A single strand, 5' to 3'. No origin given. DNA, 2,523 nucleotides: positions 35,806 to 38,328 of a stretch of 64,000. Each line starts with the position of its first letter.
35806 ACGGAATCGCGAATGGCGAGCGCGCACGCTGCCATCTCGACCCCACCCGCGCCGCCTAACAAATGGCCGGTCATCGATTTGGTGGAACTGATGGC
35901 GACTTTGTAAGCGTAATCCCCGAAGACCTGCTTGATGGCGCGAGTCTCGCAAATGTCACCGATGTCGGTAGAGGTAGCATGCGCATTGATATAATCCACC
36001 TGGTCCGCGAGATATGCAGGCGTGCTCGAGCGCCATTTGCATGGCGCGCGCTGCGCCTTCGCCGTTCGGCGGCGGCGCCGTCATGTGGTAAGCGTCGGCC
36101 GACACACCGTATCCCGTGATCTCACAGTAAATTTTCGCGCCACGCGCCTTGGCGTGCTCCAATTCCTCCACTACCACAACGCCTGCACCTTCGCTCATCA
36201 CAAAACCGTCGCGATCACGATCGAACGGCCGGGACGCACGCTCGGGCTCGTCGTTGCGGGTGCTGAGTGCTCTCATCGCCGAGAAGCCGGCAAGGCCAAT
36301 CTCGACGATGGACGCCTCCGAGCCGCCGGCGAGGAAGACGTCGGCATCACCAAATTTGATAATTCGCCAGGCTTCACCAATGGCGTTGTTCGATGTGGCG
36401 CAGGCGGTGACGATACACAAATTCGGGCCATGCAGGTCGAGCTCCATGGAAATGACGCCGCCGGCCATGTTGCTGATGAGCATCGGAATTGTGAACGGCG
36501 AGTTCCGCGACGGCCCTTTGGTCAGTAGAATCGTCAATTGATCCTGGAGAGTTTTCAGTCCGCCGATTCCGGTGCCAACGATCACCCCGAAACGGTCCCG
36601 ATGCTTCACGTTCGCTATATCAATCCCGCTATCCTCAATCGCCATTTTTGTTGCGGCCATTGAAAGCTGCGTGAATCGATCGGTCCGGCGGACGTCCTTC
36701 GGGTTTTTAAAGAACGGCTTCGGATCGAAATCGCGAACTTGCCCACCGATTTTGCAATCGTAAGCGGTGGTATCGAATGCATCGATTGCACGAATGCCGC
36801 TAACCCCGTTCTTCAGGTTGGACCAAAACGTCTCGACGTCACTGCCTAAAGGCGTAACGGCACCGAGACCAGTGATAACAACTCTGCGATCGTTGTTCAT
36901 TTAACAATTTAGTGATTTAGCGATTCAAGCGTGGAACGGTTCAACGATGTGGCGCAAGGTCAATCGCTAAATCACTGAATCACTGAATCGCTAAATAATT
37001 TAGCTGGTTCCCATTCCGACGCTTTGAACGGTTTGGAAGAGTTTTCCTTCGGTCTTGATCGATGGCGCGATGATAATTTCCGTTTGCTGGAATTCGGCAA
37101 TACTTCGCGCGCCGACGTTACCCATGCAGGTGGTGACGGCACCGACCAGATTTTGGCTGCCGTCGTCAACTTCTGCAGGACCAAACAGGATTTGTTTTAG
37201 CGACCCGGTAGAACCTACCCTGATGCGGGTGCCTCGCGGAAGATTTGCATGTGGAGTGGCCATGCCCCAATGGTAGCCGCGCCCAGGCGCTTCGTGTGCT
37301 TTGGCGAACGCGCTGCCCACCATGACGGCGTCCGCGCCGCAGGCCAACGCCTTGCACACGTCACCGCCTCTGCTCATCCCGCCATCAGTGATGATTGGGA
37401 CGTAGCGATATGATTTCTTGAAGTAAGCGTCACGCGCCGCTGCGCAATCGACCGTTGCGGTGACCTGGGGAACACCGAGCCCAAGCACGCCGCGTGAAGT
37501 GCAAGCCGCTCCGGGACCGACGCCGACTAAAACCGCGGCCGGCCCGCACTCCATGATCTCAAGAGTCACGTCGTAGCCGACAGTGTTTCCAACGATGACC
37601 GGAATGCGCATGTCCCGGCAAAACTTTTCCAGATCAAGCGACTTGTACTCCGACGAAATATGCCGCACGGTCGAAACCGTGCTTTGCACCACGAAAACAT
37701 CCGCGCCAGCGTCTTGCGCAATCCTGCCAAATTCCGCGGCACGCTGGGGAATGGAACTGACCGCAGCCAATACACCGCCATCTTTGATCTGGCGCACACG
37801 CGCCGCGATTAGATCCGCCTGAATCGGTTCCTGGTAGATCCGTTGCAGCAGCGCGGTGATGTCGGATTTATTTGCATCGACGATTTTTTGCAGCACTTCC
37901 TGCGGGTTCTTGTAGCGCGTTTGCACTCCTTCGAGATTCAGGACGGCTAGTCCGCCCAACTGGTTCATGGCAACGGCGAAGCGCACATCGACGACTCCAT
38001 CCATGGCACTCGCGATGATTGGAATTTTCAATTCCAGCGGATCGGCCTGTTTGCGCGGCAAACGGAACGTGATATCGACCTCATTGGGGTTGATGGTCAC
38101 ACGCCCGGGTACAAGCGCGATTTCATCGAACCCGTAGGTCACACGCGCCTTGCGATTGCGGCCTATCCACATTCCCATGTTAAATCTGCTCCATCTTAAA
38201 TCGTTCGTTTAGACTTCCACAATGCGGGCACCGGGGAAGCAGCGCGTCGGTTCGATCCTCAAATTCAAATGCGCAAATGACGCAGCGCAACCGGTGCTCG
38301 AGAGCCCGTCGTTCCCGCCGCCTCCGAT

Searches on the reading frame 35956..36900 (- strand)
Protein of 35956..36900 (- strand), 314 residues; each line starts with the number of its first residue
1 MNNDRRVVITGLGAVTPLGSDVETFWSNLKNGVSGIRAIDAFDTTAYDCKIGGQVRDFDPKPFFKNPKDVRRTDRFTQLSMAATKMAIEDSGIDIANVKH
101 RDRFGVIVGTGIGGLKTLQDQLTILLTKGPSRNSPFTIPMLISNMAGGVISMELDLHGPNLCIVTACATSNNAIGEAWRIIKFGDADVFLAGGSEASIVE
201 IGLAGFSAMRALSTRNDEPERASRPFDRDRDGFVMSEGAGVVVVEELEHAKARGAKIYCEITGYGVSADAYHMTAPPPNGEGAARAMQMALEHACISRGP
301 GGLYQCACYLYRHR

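Call 27: search_protein_families(library=pfam, proteins=[window:35956-36900:-], max_evalue=0.01)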
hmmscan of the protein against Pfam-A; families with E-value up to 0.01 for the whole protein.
window:35956-36900:- (314 aa): 3 families
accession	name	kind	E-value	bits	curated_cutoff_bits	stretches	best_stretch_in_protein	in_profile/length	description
PF00109.32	ketoacyl-synt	-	4.4e-65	220.2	20.8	1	5-250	2-252/252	Beta-ketoacyl synthase, N-terminal domain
PF02801.28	Ketoacyl-synt_C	-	1.2e-06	28.9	20.8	1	258-296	1-40/119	Beta-ketoacyl synthase, C-terminal domain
PF00108.29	Thiolase_N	-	3.4e-05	23.8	26.4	1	157-195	75-113/260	Thiolase, N-terminal domain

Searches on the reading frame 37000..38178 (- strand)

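Call 27: search_protein_families(library=pfam, proteins=[window:37000-38178:-], max_evalue=0.01)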
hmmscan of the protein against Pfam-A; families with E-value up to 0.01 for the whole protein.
window:37000-38178:- (392 aa): 6 families
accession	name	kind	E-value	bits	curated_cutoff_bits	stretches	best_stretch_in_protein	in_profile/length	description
PF00478.31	IMPDH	-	9.7e-51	173.2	25.6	1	15-367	2-329/345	IMP dehydrogenase / GMP reductase domain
PF03060.21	NMO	-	4e-10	40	28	1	237-303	186-237/331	Nitronate monooxygenase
PF01070.24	FMN_dh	-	1.1e-09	38.2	24.9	1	258-299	272-313/350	FMN-dependent dehydrogenase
PF05690.20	ThiG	-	5.9e-08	32.8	23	1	259-297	175-213/247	Thiazole biosynthesis protein ThiG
PF01645.23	Glu_synthase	-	0.00084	19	20.4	1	234-290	252-306/369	Conserved region in glutamate synthase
PF01180.27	DHO_dh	-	0.0014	18.3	27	1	258-293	239-274/291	Dihydroorotate dehydrogenase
